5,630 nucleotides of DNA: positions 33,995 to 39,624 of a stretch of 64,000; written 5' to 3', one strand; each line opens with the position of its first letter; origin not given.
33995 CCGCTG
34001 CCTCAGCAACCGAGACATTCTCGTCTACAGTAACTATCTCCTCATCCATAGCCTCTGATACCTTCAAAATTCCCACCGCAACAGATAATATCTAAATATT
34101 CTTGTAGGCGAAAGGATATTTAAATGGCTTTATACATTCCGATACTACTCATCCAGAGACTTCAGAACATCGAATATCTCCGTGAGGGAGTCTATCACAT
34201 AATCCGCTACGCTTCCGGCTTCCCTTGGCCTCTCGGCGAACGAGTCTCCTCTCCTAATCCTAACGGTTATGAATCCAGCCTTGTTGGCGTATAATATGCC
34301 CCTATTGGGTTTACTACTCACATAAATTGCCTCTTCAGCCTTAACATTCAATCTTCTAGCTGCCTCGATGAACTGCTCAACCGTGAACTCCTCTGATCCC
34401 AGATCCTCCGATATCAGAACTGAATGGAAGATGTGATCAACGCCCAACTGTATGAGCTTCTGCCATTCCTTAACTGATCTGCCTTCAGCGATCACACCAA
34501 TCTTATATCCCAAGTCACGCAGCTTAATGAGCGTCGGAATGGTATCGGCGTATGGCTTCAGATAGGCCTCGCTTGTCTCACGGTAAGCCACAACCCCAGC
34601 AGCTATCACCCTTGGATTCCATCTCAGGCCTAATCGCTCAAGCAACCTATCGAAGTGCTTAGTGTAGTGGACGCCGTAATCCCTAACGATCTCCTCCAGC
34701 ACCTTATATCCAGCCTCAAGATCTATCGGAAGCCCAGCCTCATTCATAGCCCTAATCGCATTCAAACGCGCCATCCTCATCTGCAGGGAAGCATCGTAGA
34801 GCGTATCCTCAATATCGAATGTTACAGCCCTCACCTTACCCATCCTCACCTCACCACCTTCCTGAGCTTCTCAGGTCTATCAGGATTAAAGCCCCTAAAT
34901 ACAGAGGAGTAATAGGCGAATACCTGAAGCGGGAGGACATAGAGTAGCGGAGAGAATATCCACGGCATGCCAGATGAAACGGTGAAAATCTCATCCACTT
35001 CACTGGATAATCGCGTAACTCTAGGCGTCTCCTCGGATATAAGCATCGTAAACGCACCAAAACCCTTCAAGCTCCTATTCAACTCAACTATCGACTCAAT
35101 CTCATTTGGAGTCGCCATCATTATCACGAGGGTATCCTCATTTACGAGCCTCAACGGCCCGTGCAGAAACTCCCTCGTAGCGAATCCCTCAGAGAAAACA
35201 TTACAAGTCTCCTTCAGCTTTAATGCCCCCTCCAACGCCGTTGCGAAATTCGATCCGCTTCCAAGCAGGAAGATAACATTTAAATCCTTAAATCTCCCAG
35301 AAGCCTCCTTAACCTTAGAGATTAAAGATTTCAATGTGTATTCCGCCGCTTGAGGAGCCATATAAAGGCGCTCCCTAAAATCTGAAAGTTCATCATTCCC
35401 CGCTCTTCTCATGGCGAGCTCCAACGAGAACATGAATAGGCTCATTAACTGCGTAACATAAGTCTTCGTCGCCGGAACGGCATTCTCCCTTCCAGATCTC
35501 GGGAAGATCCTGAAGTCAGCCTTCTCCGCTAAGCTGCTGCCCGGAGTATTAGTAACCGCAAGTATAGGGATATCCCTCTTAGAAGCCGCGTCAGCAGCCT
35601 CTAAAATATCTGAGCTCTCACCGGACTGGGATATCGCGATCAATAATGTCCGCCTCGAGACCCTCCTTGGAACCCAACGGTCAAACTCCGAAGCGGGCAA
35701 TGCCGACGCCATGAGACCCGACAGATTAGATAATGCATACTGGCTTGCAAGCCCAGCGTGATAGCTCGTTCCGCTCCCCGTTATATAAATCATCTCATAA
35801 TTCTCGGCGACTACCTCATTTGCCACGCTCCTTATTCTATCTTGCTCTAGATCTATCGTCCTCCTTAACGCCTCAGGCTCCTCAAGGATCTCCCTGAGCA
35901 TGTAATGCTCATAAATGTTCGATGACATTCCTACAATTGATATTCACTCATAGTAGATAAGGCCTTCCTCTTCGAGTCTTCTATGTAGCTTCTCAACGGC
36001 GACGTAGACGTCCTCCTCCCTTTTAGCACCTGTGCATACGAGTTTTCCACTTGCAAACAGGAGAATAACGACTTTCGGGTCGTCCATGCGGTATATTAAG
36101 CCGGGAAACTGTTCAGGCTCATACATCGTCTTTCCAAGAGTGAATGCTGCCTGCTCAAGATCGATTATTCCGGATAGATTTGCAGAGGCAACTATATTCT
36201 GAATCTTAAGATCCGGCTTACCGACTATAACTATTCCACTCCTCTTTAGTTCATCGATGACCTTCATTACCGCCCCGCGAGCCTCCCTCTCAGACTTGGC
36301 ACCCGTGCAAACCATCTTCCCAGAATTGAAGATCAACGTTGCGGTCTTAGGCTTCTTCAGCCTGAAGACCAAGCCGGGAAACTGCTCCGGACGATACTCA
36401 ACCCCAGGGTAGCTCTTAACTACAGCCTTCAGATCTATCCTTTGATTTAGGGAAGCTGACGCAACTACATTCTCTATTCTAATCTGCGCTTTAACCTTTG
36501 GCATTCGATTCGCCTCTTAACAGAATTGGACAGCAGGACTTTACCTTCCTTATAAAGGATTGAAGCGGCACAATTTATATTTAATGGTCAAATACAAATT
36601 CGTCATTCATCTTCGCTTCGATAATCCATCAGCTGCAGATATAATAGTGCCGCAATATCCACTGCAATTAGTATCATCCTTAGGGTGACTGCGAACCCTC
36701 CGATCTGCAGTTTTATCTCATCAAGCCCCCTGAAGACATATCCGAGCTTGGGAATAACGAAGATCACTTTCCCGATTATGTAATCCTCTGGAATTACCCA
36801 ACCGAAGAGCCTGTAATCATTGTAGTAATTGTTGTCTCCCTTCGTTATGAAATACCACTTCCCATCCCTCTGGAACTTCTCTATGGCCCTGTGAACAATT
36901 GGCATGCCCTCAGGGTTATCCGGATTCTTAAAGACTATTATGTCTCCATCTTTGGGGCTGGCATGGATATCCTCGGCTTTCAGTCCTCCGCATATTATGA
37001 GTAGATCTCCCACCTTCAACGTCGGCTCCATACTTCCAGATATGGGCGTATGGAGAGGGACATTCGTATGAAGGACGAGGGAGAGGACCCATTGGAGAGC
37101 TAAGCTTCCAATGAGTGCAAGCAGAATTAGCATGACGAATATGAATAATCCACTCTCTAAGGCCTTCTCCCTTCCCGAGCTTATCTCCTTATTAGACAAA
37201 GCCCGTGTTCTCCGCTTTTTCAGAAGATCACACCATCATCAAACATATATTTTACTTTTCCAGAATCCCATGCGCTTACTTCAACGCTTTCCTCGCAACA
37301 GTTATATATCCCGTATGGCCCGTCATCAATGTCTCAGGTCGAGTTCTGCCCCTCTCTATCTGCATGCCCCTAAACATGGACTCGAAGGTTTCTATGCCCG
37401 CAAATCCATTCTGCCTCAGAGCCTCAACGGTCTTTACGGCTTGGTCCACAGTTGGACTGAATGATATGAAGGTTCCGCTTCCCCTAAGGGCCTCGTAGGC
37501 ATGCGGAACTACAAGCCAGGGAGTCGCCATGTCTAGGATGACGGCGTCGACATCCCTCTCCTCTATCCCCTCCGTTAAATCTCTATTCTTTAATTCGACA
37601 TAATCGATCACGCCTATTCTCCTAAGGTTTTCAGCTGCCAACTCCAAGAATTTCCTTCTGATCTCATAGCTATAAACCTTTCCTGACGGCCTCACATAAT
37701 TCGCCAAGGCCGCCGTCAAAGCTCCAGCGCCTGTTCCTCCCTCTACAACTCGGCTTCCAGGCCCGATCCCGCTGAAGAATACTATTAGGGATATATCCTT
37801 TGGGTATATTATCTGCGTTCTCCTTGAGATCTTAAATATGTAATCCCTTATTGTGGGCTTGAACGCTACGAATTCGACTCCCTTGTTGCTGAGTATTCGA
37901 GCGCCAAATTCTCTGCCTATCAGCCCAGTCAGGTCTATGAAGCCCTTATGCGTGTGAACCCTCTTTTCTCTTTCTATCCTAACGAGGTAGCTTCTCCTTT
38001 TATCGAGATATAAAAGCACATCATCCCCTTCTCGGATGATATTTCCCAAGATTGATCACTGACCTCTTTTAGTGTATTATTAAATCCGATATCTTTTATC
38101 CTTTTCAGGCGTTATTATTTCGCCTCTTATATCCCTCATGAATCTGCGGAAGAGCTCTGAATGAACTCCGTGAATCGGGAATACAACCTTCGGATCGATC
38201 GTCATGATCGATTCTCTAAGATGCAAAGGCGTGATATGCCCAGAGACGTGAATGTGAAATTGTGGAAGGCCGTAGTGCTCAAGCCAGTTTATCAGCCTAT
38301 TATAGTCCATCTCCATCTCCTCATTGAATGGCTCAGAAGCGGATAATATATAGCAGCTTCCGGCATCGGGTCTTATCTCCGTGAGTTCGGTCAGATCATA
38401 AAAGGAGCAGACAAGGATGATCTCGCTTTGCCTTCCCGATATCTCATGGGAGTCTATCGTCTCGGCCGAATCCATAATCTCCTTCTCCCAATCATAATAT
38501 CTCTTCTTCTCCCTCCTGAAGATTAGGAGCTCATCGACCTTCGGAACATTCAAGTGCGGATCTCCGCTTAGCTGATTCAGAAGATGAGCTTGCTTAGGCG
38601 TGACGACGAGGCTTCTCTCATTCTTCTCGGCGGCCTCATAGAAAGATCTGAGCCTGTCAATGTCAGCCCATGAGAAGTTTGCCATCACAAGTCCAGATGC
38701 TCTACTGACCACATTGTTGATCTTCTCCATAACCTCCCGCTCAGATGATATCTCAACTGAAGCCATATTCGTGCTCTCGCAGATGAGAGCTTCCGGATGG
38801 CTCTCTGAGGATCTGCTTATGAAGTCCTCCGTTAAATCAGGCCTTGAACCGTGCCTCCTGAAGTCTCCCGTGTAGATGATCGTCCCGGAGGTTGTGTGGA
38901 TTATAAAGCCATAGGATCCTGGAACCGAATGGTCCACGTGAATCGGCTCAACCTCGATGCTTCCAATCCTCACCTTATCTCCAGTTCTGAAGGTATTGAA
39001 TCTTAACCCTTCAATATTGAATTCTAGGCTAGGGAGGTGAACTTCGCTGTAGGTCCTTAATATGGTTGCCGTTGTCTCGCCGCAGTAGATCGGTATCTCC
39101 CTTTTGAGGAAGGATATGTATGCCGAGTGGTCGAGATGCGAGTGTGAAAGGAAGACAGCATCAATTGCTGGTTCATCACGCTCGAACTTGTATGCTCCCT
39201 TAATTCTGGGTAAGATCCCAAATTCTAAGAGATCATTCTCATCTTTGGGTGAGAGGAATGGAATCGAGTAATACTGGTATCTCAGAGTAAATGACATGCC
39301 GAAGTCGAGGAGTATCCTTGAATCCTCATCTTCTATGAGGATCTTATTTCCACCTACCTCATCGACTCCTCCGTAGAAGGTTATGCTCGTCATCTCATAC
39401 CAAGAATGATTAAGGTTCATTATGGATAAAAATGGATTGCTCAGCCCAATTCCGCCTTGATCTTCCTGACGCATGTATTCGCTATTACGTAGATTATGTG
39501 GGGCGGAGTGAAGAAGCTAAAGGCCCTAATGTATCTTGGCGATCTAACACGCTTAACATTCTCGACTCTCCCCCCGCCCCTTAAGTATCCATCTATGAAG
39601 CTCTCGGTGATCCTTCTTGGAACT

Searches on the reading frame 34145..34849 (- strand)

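Call 72: search_protein_families(library=pfam, proteins=[window:34145-34849:-], max_evalue=0.00001)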
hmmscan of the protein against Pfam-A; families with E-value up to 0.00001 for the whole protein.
window:34145-34849:- (234 aa): 2 families
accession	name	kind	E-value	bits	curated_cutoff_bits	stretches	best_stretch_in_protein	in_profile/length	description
PF00702.32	Hydrolase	-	9.1e-17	62.5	26.4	1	6-192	1-191/191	haloacid dehalogenase-like hydrolase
PF13419.12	HAD_2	-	1e-13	52.2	23.8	1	11-195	3-175/178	Haloacid dehalogenase-like hydrolase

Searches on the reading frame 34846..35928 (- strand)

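Call 73: search_protein_families(library=pfam, proteins=[window:34846-35928:-], max_evalue=0.00001)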
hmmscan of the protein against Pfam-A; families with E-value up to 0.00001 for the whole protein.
window:34846-35928:- (360 aa): 1 family
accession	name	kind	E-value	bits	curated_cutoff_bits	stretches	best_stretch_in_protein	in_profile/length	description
PF01380.27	SIS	-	1.9e-39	134.9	25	2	47-166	8-127/131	SIS domain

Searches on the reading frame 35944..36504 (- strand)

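Call 73: search_protein_families(library=pfam, proteins=[window:35944-36504:-], max_evalue=0.00001)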
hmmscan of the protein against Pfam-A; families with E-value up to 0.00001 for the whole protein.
window:35944-36504:- (186 aa): 2 families
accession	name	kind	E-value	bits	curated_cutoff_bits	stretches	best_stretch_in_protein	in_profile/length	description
PF00352.27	TBP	-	2.6e-62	207.1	22.9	2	8-88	2-84/85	Transcription factor TFIID (or TATA-binding protein, TBP)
PF11858.14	DUF3378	-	3.3e-07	30.8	27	0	40-76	25-61/76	Domain of unknown function (DUF3378)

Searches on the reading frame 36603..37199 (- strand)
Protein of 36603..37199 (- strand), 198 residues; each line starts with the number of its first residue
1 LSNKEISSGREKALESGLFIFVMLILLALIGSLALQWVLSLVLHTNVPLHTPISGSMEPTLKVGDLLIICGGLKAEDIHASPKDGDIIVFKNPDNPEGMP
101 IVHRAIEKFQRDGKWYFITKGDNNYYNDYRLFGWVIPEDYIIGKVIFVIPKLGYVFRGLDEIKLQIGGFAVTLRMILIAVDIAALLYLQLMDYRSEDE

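Call 20: search_protein_families(library=pfam, proteins=[window:36603-37199:-], max_evalue=0.001)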
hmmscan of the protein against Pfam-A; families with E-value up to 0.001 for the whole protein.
window:36603-37199:- (198 aa): 1 family
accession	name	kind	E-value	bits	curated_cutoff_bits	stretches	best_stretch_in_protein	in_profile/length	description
PF10502.14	Peptidase_S26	-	4.1e-08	33.8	22.9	1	38-104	13-76/168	Signal peptidase, peptidase S26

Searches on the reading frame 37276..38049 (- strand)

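Call 73: search_protein_families(library=pfam, proteins=[window:37276-38049:-], max_evalue=0.00001)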
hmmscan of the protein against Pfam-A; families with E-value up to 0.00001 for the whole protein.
window:37276-38049:- (257 aa): 4 families
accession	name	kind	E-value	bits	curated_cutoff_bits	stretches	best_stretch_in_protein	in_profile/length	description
PF08704.16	GCD14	-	5e-41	141.4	26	1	65-231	8-179/247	tRNA methyltransferase complex GCD14 subunit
PF01135.25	PCMT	-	2.3e-08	34.5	20.3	1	69-177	45-153/210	Protein-L-isoaspartate(D-aspartate) O-methyltransferase (PCMT)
PF14801.12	TrmI-like_N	-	6.7e-08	32.8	24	1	5-47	3-45/50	TrmI-like N-terminal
PF13847.12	Methyltransf_31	-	1.7e-07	31.4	27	1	97-200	3-113/145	Methyltransferase domain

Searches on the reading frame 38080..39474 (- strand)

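Call 73: search_protein_families(library=pfam, proteins=[window:38080-39474:-], max_evalue=0.00001)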
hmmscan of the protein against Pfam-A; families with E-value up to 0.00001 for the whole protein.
window:38080-39474:- (464 aa): 3 families
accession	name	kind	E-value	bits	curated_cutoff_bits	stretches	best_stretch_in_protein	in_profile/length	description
PF12706.13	Lactamase_B_2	-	1.3e-14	54.7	27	1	99-206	25-144/200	Beta-lactamase superfamily domain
PF00753.33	Lactamase_B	-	6.6e-09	36.4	22.7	1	39-216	3-161/196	Metallo-beta-lactamase superfamily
PF13483.12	Lactamase_B_3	-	6e-06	26.8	24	0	41-207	6-113/160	Beta-lactamase superfamily domain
